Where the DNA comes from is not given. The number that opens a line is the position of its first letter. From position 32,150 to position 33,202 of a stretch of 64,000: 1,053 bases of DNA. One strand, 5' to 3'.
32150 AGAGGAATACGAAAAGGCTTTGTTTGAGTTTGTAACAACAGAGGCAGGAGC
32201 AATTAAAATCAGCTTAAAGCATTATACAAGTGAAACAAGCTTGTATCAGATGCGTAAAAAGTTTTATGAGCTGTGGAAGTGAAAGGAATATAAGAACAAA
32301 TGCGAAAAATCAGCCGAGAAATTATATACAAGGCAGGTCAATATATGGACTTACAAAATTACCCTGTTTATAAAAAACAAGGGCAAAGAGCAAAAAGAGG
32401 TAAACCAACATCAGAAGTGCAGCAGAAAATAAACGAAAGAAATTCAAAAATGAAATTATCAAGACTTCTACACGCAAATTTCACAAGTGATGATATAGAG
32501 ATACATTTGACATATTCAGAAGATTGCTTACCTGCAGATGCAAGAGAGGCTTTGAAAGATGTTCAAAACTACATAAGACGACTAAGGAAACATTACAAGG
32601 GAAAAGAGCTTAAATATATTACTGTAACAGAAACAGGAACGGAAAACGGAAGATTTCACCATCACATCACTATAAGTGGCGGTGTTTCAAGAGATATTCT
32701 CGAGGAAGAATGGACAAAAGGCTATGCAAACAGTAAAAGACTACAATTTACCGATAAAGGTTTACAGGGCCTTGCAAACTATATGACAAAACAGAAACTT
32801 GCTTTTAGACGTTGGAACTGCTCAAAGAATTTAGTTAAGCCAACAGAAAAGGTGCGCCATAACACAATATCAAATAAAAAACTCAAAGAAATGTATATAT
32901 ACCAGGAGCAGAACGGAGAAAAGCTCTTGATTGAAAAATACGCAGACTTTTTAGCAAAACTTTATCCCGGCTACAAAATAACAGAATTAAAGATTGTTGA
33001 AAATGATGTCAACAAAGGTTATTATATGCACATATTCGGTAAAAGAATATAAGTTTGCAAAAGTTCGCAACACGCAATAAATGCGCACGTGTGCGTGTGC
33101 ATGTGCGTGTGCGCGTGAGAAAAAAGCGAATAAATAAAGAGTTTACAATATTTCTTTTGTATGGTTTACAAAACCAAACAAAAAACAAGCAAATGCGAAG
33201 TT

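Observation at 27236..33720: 6.5-kb integrative element at tRNA-Leu(CAA), bounded by 26-bp direct repeats of the tRNA 3' end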

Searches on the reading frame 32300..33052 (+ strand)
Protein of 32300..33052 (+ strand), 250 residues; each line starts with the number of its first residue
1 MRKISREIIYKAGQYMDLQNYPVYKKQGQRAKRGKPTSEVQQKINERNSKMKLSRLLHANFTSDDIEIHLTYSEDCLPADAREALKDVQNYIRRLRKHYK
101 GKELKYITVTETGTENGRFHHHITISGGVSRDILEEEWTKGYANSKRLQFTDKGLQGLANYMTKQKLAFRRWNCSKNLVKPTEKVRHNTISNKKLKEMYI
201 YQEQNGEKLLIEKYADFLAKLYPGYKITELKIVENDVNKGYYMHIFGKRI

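Call 7: search_protein_families(library=pfam, proteins=[window:32300-33052:+], max_evalue=0.01)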
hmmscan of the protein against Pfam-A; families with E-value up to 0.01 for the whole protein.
window:32300-33052:+ (250 aa): 1 family
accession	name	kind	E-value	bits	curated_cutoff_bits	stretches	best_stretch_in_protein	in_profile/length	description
PF23343.2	REP_ORF2-G2P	-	4.3e-12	46.6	27.8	1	70-165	6-98/99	Replication-associated protein ORF2/G2P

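Call 8: search_protein_families(library=phrogs, proteins=[window:32300-33052:+], max_evalue=0.01)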
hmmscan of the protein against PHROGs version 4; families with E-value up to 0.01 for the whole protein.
window:32300-33052:+ (250 aa): 4 families
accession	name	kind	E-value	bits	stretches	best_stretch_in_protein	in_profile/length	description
phrog_3584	-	DNA, RNA and nucleotide metabolism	3e-64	218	1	3-245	3-244/265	replication initiation protein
phrog_942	-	DNA, RNA and nucleotide metabolism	6.8e-14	53.1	1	68-142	122-216/501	replication initiation protein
phrog_3419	-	DNA, RNA and nucleotide metabolism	2.4e-10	41.5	1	25-191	67-244/289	rolling circle DNA replication initiation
phrog_713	-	DNA, RNA and nucleotide metabolism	0.0092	15.8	1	94-123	159-188/432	DNA replication initiation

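Call 10: find_encoding_contigs(protein=window:32300-33052:+, flank=10000, max_places=10)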
Protein window:32300-33052:+ (250 aa): no gene with exactly this product is on record in the collection.

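Call 13: search_dna_similar(query=window:32300-33052:+, collection=phages, mode=protein, max_rows=25)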
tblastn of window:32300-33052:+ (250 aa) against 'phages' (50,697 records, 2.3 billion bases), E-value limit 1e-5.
Records with a match: 117; places in all: 117; records where one place covers at least 80% of the query: 16.
Best place of each record, by identity: <60% 117.
By first word of the organism name: bajarodmic 31; Microviridae 24; Dulem 18; Bacteriophage 6; Clostridium 5; Latilactobacillus 4; Butyrivibrio 4; Microvirus 4; Apis 2; Peromfec 2; and 12 more.
By host as written in the record: - 35; Peromyscus fraterculus 18; Ciona robusta 11; Varecia variegata 9; Marmota flaviventris 4; Butyrivibrio fibrisolvens DSM 3071 3; Propithecus coquereli 3; Clostridium perfringens strain S63 2; and 22 more.
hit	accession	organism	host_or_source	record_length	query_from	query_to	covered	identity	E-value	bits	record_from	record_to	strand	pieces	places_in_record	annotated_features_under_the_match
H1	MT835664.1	Bacteriophage sp.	human fecal samples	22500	1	250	100%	38.6%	8e-48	174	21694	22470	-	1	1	record has no annotation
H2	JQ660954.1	Clostridium phage PhiS63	Clostridium perfringens strain S63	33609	1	250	100%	36.9%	1e-41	156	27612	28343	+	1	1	gp31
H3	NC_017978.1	Clostridium phage PhiS63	Clostridium perfringens strain S63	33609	1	250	100%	36.9%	1e-41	156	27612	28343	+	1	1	replication initiation protein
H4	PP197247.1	Terrisporobacter phage TPDSL_ph2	Terrisporobacter petrolearius DSL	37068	5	244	96%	33.9%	1e-28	119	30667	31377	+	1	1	replication initiation protein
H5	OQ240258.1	Latilactobacillus phage TMW 1.1381 P1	Latilactobacillus curvatus TMW 1.1381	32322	1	232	93%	34.9%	2e-36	141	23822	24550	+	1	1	replication protein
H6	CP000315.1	Clostridium phage phiSM101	Clostridium perfringens SM101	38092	12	236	90%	35.3%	1e-35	139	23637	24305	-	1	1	hypothetical protein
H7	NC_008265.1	Clostridium phage phiSM101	Clostridium perfringens SM101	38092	12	236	90%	35.3%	1e-35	139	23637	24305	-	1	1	replication initiation protein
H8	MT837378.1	Bacteriophage sp.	human fecal samples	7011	10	245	94%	31.0%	1e-22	101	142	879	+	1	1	record has no annotation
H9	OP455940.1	Latilactobacillus phage TMW 1.46 P2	Latilactobacillus sakei TMW 1.46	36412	1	230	92%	31.5%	1e-30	125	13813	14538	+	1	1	putative replication protein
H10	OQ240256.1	Latilactobacillus phage TMW 1.1365 P2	Latilactobacillus curvatus TMW 1.1365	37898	1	231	92%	31.0%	3e-31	126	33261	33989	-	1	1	putative replication protein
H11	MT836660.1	Bacteriophage sp.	human fecal samples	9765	12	244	93%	30.6%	3e-26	112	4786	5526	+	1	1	record has no annotation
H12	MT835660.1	Bacteriophage sp.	human fecal samples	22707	16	244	92%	31.1%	3e-19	92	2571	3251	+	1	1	record has no annotation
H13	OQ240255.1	Latilactobacillus phage TMW 1.1365 P1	Latilactobacillus curvatus TMW 1.1365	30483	6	217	85%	32.5%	6e-22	100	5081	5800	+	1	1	replication protein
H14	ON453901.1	Clostridium phage Saumur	Enterocloster clostridioformis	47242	27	231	82%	33.3%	4e-30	124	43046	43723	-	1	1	replication initiation protein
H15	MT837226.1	Bacteriophage sp.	human fecal samples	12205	21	244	90%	30.4%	2e-21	99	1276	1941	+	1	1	record has no annotation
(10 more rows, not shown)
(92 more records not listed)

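Call 14: search_dna_similar(query=window:32300-33052:+, collection=plasmids, mode=protein, max_rows=25)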
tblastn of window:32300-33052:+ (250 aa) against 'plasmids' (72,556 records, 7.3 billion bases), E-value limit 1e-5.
Records with a match: 14; places in all: 14; records where one place covers at least 80% of the query: 6.
Best place of each record, by identity: <60% 14.
By first word of the organism name: Clostridium 10; Paraclostridium 1; Bacillus 1; Brevibacillus 1; Brevibacterium 1.
By predicted mobility (MOB-suite, as given by PLSDB): non-mobilizable 14.
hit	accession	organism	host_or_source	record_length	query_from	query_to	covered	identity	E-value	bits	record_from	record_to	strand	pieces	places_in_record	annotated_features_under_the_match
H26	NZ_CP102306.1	Clostridium perfringens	swine,mixed culture,fecal sample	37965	12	249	95%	34.3%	6e-36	142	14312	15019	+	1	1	hypothetical protein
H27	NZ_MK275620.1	Clostridium perfringens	neonatal piglet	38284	12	249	95%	34.3%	6e-36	142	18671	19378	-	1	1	hypothetical protein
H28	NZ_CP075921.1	Clostridium perfringens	sludge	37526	12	249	95%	34.3%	4e-32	130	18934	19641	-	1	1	hypothetical protein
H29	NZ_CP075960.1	Clostridium perfringens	Meatball soup, FP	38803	12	236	90%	35.3%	1e-35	140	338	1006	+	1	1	hypothetical protein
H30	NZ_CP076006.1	Clostridium perfringens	Meatballs, FP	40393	12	236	90%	35.3%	1e-35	140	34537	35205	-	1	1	hypothetical protein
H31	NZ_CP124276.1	Paraclostridium sordellii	Vulpes vulpes,whole organism,intestine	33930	12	243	93%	31.2%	3e-23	105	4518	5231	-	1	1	hypothetical protein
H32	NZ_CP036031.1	Bacillus mycoides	cell culture,soil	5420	24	185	65%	31.6%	3e-6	55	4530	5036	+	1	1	Rep protein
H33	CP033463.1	Brevibacillus laterosporus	cabbage,whole organism,cabbage seeds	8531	56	182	51%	33.3%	9e-7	57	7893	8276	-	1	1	protein Rep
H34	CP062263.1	Brevibacterium sp. JNUCC-42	Whole organism,Baengnokdam Summit ...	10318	56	182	51%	33.1%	2e-7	59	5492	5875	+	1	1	protein Rep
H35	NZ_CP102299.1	Clostridium perfringens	Canis lupus familiaris,mixed ...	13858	9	133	50%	32.8%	6e-6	54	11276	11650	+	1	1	hypothetical protein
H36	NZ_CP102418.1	Clostridium perfringens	bovine,manure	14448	9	133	50%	32.8%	6e-6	54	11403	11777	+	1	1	hypothetical protein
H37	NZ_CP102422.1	Clostridium perfringens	mixed culture,bird (jay)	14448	9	133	50%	32.8%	6e-6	54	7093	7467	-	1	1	hypothetical protein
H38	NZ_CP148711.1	Clostridium perfringens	Dog,single cell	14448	9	133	50%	32.8%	6e-6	54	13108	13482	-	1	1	hypothetical protein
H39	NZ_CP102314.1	Clostridium perfringens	mixed culture,Ovis aries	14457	9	133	50%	32.8%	6e-6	54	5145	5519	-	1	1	hypothetical protein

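Call 26: find_homologous_proteins(query=window:32300-33052:+, max_evalue=1e-10)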
Query window:32300-33052:+ (250 aa): 326 proteins with E <= 1e-10 among 553 candidates; the best 120 are listed.
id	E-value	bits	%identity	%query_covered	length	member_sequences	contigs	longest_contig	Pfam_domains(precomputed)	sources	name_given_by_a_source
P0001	4.8e-151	519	92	100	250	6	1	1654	PF23343.3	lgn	-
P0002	2.1e-140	484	85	100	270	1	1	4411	PF23343.3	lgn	-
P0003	9.0e-84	299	54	99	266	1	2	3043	PF23343.3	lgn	-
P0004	1.9e-83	298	55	99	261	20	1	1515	PF23343.3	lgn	-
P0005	9.1e-83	296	55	98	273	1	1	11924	PF23343.3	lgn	-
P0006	3.9e-70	254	51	96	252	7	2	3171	PF23343.3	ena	-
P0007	5.5e-68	247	50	96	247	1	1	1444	PF23343.3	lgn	-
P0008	5.7e-68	247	52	96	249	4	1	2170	PF23343.3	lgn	-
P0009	9.6e-68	247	50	96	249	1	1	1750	PF23343.3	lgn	-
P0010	1.8e-67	246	51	98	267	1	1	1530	PF23343.3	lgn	-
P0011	2.1e-67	245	51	96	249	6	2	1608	PF23343.3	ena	-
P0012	1.3e-65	240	48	95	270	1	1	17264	PF23343.3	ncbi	-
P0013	1.7e-65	239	50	96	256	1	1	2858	PF23343.3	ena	-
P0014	5.3e-65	238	49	94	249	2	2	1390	PF23343.3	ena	-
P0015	8.3e-65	237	49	96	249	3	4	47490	PF23343.3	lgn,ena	-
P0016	2.8e-64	235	49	96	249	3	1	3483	PF23343.3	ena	-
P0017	3.3e-64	235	50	96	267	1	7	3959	PF23343.3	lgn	-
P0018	7.7e-64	234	47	97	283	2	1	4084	PF23343.3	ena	-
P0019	1.2e-63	233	44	99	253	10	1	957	PF23343.3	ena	-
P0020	2.9e-63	232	49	96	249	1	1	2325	PF23343.3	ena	-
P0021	6.4e-63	231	44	99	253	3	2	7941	PF23343.3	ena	-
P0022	6.6e-63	231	48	98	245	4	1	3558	PF23343.3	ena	-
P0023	1.2e-62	230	44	99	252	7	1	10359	PF23343.3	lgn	-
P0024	2.0e-62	229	48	96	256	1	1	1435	PF23343.3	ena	-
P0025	3.8e-62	228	43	98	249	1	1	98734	PF23343.3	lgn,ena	-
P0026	9.3e-62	227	49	97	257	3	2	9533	PF23343.3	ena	-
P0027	1.8e-61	226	45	98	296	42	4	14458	PF23343.3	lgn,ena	-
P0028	1.9e-61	226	48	98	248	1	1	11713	PF23343.3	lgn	-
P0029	2.2e-61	226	47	97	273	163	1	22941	PF23343.3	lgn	-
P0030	2.5e-61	226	47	97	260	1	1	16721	PF23343.3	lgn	-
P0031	2.6e-61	225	44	97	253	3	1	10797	PF23343.3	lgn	-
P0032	6.9e-61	224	48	97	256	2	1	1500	PF23343.3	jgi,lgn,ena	-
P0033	1.1e-60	223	49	97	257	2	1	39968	PF23343.3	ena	-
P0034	1.1e-60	223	44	97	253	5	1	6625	PF23343.3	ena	-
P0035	1.2e-60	223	46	97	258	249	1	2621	PF23343.3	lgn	-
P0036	1.3e-60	223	42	99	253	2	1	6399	PF23343.3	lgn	-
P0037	1.3e-60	223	42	100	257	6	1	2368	PF23343.3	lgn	-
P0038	1.4e-60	223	47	96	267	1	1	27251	PF23343.3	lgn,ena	-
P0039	1.7e-60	223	43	100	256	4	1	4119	PF23343.3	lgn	-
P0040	2.5e-60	222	48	97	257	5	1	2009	PF23343.3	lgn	-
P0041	3.3e-60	222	45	99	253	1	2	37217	PF23343.3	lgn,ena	-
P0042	3.4e-60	222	44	99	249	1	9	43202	PF23343.3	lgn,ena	-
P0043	4.0e-60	222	44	98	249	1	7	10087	PF23343.3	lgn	-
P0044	4.1e-60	222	44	99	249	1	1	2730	PF23343.3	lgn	-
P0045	4.3e-60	222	47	98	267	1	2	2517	PF23343.3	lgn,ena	-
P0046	5.5e-60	221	47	97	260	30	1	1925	PF23343.3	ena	-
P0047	5.7e-60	221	46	98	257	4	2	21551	PF23343.3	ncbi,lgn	-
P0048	6.6e-60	221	44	99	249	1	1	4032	PF23343.3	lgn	-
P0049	8.4e-60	221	48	97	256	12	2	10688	PF23343.3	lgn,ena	-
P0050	8.4e-60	221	49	98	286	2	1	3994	PF23343.3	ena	-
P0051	1.2e-59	220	44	99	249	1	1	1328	PF23343.3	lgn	-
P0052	1.7e-59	220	47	98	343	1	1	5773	PF23343.3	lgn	-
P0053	1.9e-59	219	47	98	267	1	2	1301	PF23343.3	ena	-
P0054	2.4e-59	219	47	94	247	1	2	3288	PF23343.3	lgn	-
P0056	2.4e-59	219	44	97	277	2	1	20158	PF23343.3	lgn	-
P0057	2.6e-59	219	43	97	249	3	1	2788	PF23343.3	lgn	-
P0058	2.6e-59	219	43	98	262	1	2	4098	PF23343.3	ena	-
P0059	3.0e-59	219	46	96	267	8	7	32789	PF23343.3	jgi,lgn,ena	jgi:hypothetical protein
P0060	3.1e-59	219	47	97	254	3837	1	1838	PF23343.3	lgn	-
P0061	3.4e-59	219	45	97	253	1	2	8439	PF23343.3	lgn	-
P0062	3.6e-59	218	44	100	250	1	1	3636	PF23343.3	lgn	-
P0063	4.0e-59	218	43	94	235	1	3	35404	PF23343.3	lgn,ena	-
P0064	4.0e-59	218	43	99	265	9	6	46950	PF23343.3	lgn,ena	-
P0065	4.1e-59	218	41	98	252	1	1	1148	PF23343.3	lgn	-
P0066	6.0e-59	218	43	99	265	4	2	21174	PF23343.3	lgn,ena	-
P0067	8.2e-59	217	47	97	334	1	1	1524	PF23343.3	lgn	-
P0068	9.2e-59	217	40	98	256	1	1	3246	PF23343.3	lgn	-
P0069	9.5e-59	217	45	97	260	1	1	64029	PF23343.3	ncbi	-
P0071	1.4e-58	217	45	98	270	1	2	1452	PF23343.3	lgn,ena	-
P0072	1.5e-58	216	46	98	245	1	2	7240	PF23343.3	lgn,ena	-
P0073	1.5e-58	216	43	98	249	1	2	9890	PF23343.3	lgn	-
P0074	1.9e-58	216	44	98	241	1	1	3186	PF23343.3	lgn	-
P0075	2.0e-58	216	44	97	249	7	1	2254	PF23343.3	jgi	-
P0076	2.6e-58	216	43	98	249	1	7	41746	PF23343.3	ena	-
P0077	2.6e-58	216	47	97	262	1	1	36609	PF23343.3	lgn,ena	-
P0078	2.7e-58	216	47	97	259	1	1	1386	PF23343.3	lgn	-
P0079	2.9e-58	216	47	97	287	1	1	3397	PF23343.3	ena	-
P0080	2.9e-58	215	47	97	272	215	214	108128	PF23343.3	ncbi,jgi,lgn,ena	jgi:hypothetical protein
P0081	3.0e-58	215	47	97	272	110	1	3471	PF23343.3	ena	-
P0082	3.0e-58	215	43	98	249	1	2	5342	PF23343.3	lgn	-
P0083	3.0e-58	215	43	99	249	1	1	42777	PF23343.3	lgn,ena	-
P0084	3.0e-58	215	46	99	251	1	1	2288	PF23343.3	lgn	-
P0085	3.1e-58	215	43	99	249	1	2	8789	PF23343.3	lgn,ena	-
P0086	3.1e-58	215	44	96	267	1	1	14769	PF23343.3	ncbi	-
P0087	3.1e-58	215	43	99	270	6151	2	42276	PF23343.3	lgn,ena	-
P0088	3.2e-58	215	43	98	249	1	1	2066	PF23343.3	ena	-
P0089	3.3e-58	215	47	97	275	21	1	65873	PF23343.3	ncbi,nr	ncbi:hypothetical protein D3Z52_08130 [Clostridiaceae bacterium]|nr:hypothetical protein [Clostridia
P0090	3.7e-58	215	43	98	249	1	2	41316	PF23343.3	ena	-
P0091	3.8e-58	215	45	98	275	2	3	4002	PF23343.3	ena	-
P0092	4.1e-58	215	43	98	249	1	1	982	PF23343.3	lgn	-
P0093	4.3e-58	215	46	97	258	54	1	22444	PF23343.3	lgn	-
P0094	4.4e-58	215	48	96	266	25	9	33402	PF23343.3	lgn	-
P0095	4.6e-58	215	44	97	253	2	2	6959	PF23343.3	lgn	-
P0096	4.9e-58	215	43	98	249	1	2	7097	PF23343.3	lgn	-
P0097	5.0e-58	215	43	98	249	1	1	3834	PF23343.3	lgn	-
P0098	5.1e-58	215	43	99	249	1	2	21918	PF23343.3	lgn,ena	-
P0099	5.1e-58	215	44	98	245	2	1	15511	PF23343.3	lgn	-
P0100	5.4e-58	215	43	98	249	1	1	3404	PF23343.3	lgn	-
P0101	5.5e-58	215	45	100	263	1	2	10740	PF23343.3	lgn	-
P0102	5.5e-58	215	47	97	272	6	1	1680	PF23343.3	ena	-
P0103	5.5e-58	215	43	98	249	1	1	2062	PF23343.3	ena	-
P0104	5.5e-58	215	47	97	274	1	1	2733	PF23343.3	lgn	-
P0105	5.6e-58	215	46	97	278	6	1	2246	PF23343.3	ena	-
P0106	5.8e-58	215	44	98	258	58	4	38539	PF23343.3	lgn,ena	-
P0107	5.8e-58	215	43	98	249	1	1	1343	PF23343.3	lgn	-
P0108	6.3e-58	214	47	97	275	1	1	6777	PF23343.3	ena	-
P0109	6.6e-58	214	45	97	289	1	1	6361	PF23343.3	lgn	-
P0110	7.0e-58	214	47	97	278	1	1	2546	PF23343.3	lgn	-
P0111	7.2e-58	214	43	98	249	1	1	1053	PF23343.3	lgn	-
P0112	7.5e-58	214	45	98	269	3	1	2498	PF23343.3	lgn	-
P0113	7.6e-58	214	47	98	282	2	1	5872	PF23343.3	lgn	-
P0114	7.6e-58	214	43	98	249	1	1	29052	PF23343.3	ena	-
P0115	7.7e-58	214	43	98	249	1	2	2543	PF23343.3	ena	-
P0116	7.9e-58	214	47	96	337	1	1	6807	PF23343.3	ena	-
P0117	8.0e-58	214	46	97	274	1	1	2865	PF23343.3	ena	-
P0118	8.2e-58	214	43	98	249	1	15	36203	PF23343.3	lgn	-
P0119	8.5e-58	214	43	98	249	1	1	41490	PF23343.3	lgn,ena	-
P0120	9.1e-58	214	43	100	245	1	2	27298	PF23343.3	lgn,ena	-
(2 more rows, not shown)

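Call 27: find_encoding_contigs(protein=P0002, flank=10000, max_places=4)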
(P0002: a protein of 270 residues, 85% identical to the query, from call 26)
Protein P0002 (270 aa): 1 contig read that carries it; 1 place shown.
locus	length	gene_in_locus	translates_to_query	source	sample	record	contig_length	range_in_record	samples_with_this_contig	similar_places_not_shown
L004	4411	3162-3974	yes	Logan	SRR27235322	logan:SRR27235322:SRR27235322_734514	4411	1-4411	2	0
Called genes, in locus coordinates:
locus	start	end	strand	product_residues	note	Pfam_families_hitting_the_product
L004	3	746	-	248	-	?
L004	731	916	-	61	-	-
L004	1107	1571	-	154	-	PF01381:HTH_3, PF13443:HTH_26 (weak)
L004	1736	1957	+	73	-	PF05339:DUF739, PF13443:HTH_26 (weak)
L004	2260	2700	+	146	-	-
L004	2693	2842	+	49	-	-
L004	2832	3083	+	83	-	-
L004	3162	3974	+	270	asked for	PF23343:REP_ORF2-G2P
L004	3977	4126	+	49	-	-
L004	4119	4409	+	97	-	?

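Call 28: find_encoding_contigs(protein=P0005, flank=10000, max_places=4)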
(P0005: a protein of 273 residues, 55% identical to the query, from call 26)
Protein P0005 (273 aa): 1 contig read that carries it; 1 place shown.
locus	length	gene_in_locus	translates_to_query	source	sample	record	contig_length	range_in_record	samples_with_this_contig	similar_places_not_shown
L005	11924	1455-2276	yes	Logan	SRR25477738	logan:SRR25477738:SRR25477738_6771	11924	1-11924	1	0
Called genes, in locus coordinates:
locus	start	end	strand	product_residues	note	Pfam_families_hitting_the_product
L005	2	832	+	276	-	?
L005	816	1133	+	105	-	-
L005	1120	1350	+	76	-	-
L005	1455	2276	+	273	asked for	PF23343:REP_ORF2-G2P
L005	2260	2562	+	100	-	-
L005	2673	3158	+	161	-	-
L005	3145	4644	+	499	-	PF04466:Terminase_3, PF03237:Terminase_6N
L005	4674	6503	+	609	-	-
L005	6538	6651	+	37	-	-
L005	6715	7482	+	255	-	-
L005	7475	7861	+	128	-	-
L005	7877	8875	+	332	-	PF10124:Mu-like_gpT (faint), PF25209:Phage_capsid_4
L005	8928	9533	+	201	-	PF24175:SU10_adaptor (faint)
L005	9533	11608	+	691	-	-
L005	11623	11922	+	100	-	?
